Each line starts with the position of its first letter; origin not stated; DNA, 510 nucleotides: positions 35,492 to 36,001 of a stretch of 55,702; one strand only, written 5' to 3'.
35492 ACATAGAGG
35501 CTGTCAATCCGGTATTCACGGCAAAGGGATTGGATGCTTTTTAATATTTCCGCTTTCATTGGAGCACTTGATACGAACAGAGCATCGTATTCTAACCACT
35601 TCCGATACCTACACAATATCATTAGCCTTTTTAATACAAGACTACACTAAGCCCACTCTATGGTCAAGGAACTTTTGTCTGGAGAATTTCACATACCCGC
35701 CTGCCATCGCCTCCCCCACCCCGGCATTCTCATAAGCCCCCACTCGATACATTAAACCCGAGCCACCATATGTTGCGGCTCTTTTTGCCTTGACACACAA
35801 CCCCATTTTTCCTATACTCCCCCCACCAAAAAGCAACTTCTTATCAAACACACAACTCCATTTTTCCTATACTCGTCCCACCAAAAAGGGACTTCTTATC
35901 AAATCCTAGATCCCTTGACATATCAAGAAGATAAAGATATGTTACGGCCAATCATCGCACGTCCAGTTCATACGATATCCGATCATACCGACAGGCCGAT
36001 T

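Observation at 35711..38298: Direct repeats of ~140 bp, each with a near-consensus sigma70 promoter, bracket the plus-strand rSAM-PAS module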

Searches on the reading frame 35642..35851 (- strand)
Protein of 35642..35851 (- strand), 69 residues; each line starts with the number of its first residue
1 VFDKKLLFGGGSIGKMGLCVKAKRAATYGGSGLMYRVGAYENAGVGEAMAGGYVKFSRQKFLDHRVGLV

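Call 8: search_protein_families(library=pfam, proteins=[window:35642-35851:-], max_evalue=0.01)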
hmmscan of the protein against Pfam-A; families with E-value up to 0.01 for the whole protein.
window:35642-35851:- (69 aa): 0 families
